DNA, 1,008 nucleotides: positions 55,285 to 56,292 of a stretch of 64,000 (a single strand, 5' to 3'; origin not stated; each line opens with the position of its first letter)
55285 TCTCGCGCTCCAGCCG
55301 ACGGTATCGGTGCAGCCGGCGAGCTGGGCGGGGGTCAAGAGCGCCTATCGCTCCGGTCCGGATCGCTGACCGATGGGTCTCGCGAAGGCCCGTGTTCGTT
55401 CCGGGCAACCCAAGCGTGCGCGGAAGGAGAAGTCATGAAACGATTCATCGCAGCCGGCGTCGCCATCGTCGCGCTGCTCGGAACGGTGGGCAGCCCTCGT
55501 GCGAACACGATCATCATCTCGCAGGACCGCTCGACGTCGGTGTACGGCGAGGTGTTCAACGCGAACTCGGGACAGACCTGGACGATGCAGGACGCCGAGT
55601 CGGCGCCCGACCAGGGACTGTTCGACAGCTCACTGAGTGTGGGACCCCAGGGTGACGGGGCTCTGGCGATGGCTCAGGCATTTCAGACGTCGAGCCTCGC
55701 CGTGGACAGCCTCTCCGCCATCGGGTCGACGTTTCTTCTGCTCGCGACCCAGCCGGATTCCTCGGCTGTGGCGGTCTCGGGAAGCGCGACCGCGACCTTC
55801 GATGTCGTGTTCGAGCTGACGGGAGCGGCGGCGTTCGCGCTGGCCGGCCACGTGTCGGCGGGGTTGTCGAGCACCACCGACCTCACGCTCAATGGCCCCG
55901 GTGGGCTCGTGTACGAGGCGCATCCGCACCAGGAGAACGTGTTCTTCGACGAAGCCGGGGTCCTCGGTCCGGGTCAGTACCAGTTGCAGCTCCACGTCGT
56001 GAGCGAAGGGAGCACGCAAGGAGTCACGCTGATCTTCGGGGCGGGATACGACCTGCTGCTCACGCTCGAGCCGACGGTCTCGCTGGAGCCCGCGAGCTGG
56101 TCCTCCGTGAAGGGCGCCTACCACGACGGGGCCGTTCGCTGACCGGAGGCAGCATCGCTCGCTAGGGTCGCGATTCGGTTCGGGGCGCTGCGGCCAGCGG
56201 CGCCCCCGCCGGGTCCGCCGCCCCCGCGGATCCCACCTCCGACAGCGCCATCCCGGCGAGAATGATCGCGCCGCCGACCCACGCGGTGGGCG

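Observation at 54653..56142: Tandem pair of paralogous secreted proteins of unknown function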

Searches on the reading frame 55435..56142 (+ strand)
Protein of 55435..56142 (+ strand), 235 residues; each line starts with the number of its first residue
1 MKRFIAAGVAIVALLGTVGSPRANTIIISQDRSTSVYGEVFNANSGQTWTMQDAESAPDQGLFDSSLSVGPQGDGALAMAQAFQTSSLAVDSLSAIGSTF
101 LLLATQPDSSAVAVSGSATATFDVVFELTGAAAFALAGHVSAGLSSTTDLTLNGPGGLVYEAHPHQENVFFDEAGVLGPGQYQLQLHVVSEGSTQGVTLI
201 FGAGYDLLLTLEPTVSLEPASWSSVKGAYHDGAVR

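Call 5: search_protein_families(library=pfam, proteins=[window:55435-56142:+], max_evalue=1)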
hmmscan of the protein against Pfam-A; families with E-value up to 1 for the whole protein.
window:55435-56142:+ (235 aa): 0 families

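Call 6: search_protein_families(library=ncbifam, proteins=[window:55435-56142:+], max_evalue=1)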
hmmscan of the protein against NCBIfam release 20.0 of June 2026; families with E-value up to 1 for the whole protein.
window:55435-56142:+ (235 aa): 0 families

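Call 7: find_homologous_proteins(query=window:55435-56142:+, max_evalue=0.001)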
Query window:55435-56142:+ (235 aa): 2 proteins with E <= 0.001 among 7260 candidates.
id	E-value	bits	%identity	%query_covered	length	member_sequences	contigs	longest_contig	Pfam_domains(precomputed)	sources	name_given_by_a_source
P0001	3.0e-143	493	100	100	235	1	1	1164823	-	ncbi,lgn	ncbi:MAG: hypothetical protein R3B81_00340 [bacterium]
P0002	7.0e-137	472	96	100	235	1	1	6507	-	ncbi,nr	ncbi:MAG: hypothetical protein KC591_12250 [Gemmatimonadetes bacterium]|nr:hypothetical protein [Gem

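Call 9: find_encoding_contigs(protein=P0002, flank=10000)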
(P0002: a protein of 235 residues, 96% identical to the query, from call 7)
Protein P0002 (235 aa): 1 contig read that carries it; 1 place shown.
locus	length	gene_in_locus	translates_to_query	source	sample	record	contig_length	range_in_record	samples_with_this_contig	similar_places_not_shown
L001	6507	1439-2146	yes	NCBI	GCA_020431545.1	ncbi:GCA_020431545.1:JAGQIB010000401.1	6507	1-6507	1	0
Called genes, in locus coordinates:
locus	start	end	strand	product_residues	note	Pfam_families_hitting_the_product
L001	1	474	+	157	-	PF00202:Aminotran_3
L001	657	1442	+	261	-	-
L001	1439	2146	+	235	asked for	-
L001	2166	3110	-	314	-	PF00892:EamA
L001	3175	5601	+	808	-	PF13715:CarbopepD_reg_2 (faint), PF08309:LVIVD (faint), PF13620:CarboxypepD_reg, PF13860:FlgD_ig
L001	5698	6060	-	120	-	PF09969:DUF2203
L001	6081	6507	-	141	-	?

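Call 17: search_protein_representatives(alignment_id=A1)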
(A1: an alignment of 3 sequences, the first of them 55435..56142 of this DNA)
Query: 3 sequences, 235 profile positions. Proteins with E-value up to 0.001 (for the whole library): 286; up to 1e-10: 20; up to 1e-30: 2. The best 150 are listed.
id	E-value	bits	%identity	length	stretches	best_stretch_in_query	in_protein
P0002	8.0e-137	470.9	-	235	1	1-235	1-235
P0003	4.5e-122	422.6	-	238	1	1-235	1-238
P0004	5.2e-24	101.7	-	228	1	12-230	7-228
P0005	1.2e-21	94.0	-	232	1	3-230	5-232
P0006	4.5e-21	92.1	-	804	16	160-196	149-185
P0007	1.6e-20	90.2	-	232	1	10-230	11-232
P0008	5.3e-17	78.8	-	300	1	18-216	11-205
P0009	3.5e-14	69.5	-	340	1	8-233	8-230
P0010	7.7e-14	68.4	-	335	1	1-214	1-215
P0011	2.7e-13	66.6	-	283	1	4-187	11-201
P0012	1.1e-12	64.7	-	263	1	12-212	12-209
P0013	2.6e-12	63.4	-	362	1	1-214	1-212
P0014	3.0e-12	63.2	-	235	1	1-230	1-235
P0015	3.7e-12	62.9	-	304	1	20-221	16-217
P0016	4.7e-12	62.6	-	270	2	9-145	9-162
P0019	2.1e-11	60.4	-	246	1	4-186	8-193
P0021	9.2e-11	58.3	-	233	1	23-228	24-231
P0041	2.3e-09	53.8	-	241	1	3-208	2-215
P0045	4.8e-09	52.7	-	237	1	23-213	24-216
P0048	7.4e-09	52.1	-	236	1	6-213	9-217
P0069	6.9e-08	48.9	-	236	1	8-205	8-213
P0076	1.4e-07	47.9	-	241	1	17-213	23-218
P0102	9.3e-07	45.2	-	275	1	9-194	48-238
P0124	2.6e-06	43.8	-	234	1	28-207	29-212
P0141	5.1e-06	42.8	-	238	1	12-190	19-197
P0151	9.2e-06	42.0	-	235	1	10-204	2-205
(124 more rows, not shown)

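Call 19: predict_structure(alignment_id=A1)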
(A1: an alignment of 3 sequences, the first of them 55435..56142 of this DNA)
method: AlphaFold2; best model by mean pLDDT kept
length: 235 residues; sequences in the alignment: 3
mean_pLDDT: 37.5   pTM: 0.39
mean pLDDT of the five models: 37.5, 37.1, 31.7, 31.3, 26.9
residues with pLDDT >= 90: 0; 70-90: 3; 50-70: 48; < 50: 184
segments of 3 or more residues with pLDDT < 50: 1-127, 142-146, 172-175, 189-235
pLDDT, mean of each block of 10 residues (from residue 1): 25 23 30 33 36 31 28 33 31 25 30 29 47 53 52 67 62 50 53 38 40 27 26 25
secondary structure, 60 per line:
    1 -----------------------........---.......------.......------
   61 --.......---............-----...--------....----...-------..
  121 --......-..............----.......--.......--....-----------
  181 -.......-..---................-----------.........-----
elements in order: E24-31 E35-41 E48-54 E63-69 H73-84 E101-104 E123-128 H130-143 E148-154 E157-163 E166-169 E182-188 H195-210 H222-230

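Call 23: search_protein_families(library=ncbifam, alignment_id=A2, max_evalue=0.01)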
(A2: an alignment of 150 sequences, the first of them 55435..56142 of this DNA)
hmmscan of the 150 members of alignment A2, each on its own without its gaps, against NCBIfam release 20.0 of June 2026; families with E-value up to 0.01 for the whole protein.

A. member 1, window:55435-56142:+ (235 aa): 0 families

B. families by the number of members that match (of 150 scanned): 32 families (the first 25 are shown)
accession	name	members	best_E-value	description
TIGR04183.1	Por_Secre_tail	21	8.3e-10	T9SS type A sorting domain-containing protein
NF052228.1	T9SS_PorZ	18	6.3e-12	type IX secretion system anionic LPS delivery protein PorZ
NF005176.1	PRK06655.1-1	14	1.5e-06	flagellar hook assembly protein FlgD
NF033707.1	T9SS_sortase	13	5.9e-08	type IX secretion system sortase PorU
TIGR02595.1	PEP_CTERM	13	5.4e-05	PEP-CTERM sorting domain-containing protein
NF038126.1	PEP_CTERM_FxDxF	8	3e-09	FxDxF family PEP-CTERM protein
NF009277.0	PRK12634.1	8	1.3e-06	flagellar basal body rod modification protein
NF041540.1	dockerin_GC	8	2.8e-05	GC-type dockerin domain-anchored protein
NF009453.0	PRK12813.1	8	9.7e-05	flagellar basal body rod modification protein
NF033554.9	floc_PepA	6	2.8e-05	flocculation-associated PEP-CTERM protein PepA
NF038120.1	PEP_CTERM_QFxxD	6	0.00011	NF038120 family PEP-CTERM protein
NF038125.1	PEP_CTERM_THxN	6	0.00022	THxN family PEP-CTERM protein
NF038113.1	T9SSA_dep_M36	5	3.7e-06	T9SS-dependent M36 family metallopeptidase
NF038129.1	PEP_NF038129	5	1.7e-05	NF038129 family PEP-CTERM protein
NF041538.1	PEP_EDSA_1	5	0.0013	EDSAP-1 family PEP-CTERM protein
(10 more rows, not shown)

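Call 24: search_protein_families(library=pfam, alignment_id=A2, max_evalue=0.01)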
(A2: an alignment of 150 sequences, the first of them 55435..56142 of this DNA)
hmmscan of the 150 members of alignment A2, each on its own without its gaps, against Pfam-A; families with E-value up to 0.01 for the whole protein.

A. member 1, window:55435-56142:+ (235 aa): 0 families

B. families by the number of members that match (of 150 scanned): 19 families
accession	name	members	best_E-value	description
PF13860.13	FlgD_ig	24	1.1e-08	FlgD Ig-like domain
PF18962.6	Por_Secre_tail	14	1.8e-08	Secretion system C-terminal sorting domain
PF07589.16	PEP-CTERM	14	2.5e-05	PEP-CTERM motif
PF00404.24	Dockerin_1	11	2e-06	Dockerin type I domain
PF13585.12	CHU_C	8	0.00013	CHU_C Type IX secretion signal domain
PF00036.39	EF-hand_1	6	0.00056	EF hand domain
PF13405.12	EF-hand_6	5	0.0011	EF-hand domain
PF13202.12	EF-hand_5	2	0.00028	EF hand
PF13385.13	Laminin_G_3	1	1.7e-22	Concanavalin A-like lectin/glucanases superfamily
PF25604.1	DUF7938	1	1.8e-17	Phage family of unknown function (DUF7938)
PF19928.4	DUF6391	1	1.1e-14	Domain of unknown function (DUF6391)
PF20729.2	PE-PGRS_C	1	2.5e-14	PE-PGRS C-terminal aspartyl peptidase-like domain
PF08021.17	FAD_binding_9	1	1.6e-09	Siderophore-interacting FAD-binding domain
PF18205.6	VPDSG-CTERM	1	4.4e-07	VPDSG-CTERM motif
PF22965.1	INTS7_C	1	2.8e-06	Integrator complex subunit 7, C-terminal domain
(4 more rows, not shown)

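Call 25: search_protein_families(library=ncbifam, proteins=[P0045, P0048, P0124, P0076, P0069, P0151, P0041, P0102, P0019, P0141], max_evalue=0.01)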
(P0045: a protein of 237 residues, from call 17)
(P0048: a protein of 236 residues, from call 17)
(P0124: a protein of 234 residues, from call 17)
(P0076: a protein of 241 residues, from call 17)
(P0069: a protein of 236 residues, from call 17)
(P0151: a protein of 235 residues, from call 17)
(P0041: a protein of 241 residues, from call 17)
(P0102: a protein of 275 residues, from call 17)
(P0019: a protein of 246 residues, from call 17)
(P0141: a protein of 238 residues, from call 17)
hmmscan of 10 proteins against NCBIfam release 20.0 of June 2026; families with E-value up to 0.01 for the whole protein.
P0045 (237 aa): 1 family
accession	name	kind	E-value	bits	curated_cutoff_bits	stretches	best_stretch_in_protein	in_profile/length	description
TIGR02595.1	PEP_CTERM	domain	0.0012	19.6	16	1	215-237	1-23/24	PEP-CTERM sorting domain-containing protein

P0048 (236 aa): 0 families

P0124 (234 aa): 3 families
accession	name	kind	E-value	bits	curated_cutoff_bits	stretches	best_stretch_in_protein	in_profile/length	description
TIGR02595.1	PEP_CTERM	domain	0.00011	22.8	16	1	213-233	1-22/24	PEP-CTERM sorting domain-containing protein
NF038124.1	PEP_CTERM_TLD_A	exception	0.0015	18.2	100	1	154-233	152-235/235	PEP_CTERM-anchored TLD domain-containing protein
NF038126.1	PEP_CTERM_FxDxF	subfamily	0.0044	17.3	50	1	86-232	18-165/165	FxDxF family PEP-CTERM protein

P0076 (241 aa): 0 families

P0069 (236 aa): 1 family
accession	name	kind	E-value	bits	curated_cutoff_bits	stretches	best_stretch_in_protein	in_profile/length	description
TIGR02595.1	PEP_CTERM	domain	0.0073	17.1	16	1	215-236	1-22/24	PEP-CTERM sorting domain-containing protein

P0151 (235 aa): 2 families
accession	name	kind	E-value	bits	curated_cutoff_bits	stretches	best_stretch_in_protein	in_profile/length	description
TIGR02595.1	PEP_CTERM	domain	8.3e-05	23.2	16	1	214-235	1-23/24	PEP-CTERM sorting domain-containing protein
NF033554.9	floc_PepA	equivalog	0.0062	16.4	80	1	191-235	215-260/261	flocculation-associated PEP-CTERM protein PepA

P0041 (241 aa): 0 families

P0102 (275 aa): 4 families
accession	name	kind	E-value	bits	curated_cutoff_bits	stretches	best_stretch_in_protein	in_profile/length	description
NF038125.1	PEP_CTERM_THxN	subfamily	0.0011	18.6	85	1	235-275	204-244/246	THxN family PEP-CTERM protein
TIGR02595.1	PEP_CTERM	domain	0.0016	19.2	16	1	254-275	1-23/24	PEP-CTERM sorting domain-containing protein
NF041538.1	PEP_EDSA_1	subfamily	0.0043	16.7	100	0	74-275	136-307/307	EDSAP-1 family PEP-CTERM protein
NF038120.1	PEP_CTERM_QFxxD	subfamily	0.0092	15.9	80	0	253-275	192-214/215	NF038120 family PEP-CTERM protein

P0019 (246 aa): 10 families
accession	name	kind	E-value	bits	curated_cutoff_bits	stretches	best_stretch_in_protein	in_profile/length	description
NF038126.1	PEP_CTERM_FxDxF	subfamily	2.8e-06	27.6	50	1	179-239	107-160/165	FxDxF family PEP-CTERM protein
TIGR02595.1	PEP_CTERM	domain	5.4e-05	23.7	16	1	221-242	1-22/24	PEP-CTERM sorting domain-containing protein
NF038125.1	PEP_CTERM_THxN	subfamily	0.00062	19.4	85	1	218-243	217-245/246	THxN family PEP-CTERM protein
NF033554.9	floc_PepA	equivalog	0.00095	19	80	1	98-243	141-259/261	flocculation-associated PEP-CTERM protein PepA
NF038119.1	PEP_CTERM_MHFG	equivalog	0.0019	18.5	100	1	207-242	222-257/260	MHFG family PEP-CTERM protein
NF038124.1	PEP_CTERM_TLD_A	exception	0.0019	17.8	100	1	218-242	208-232/235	PEP_CTERM-anchored TLD domain-containing protein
NF041538.1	PEP_EDSA_1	subfamily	0.0029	17.3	100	1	219-242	283-306/307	EDSAP-1 family PEP-CTERM protein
NF041927.1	Xrt_dep_XDP1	equivalog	0.0033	17.4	125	1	219-242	217-241/242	exosortase-dependent surface protein XDP1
NF038118.1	PEP_CTERM_CCXG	equivalog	0.0033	17.1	90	0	82-243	23-198/199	CCXG family PEP-CTERM protein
NF038120.1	PEP_CTERM_QFxxD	subfamily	0.005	16.7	80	0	216-242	188-214/215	NF038120 family PEP-CTERM protein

P0141 (238 aa): 9 families
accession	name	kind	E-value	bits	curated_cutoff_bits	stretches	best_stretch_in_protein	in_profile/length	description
NF038126.1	PEP_CTERM_FxDxF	subfamily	3e-09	37.3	50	1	169-235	97-160/165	FxDxF family PEP-CTERM protein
NF033554.9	floc_PepA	equivalog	2.8e-05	24.1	80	1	187-238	216-259/261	flocculation-associated PEP-CTERM protein PepA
NF038124.1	PEP_CTERM_TLD_A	exception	3.1e-05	23.7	100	1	212-237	206-231/235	PEP_CTERM-anchored TLD domain-containing protein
NF038120.1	PEP_CTERM_QFxxD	subfamily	0.00011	22.2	80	1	196-238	171-214/215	NF038120 family PEP-CTERM protein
NF038125.1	PEP_CTERM_THxN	subfamily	0.00022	20.9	85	1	206-238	209-244/246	THxN family PEP-CTERM protein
TIGR02595.1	PEP_CTERM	domain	0.00031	21.4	16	1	217-238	1-22/24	PEP-CTERM sorting domain-containing protein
NF038129.1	PEP_NF038129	equivalog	0.00039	20.3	65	0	187-238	142-192/194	NF038129 family PEP-CTERM protein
NF038118.1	PEP_CTERM_CCXG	equivalog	0.0054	16.4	90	0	208-238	166-197/199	CCXG family PEP-CTERM protein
NF041927.1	Xrt_dep_XDP1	equivalog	0.0056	16.7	125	1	215-238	217-241/242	exosortase-dependent surface protein XDP1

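Call 34: find_encoding_contigs(protein=P0004, flank=10000, max_places=3)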
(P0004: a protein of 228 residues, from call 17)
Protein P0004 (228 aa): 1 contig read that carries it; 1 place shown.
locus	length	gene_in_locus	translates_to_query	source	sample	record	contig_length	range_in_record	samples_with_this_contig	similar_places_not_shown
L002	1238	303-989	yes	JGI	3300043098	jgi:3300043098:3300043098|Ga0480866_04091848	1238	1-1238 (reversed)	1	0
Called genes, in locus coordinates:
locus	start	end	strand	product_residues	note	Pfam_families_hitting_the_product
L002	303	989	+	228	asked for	-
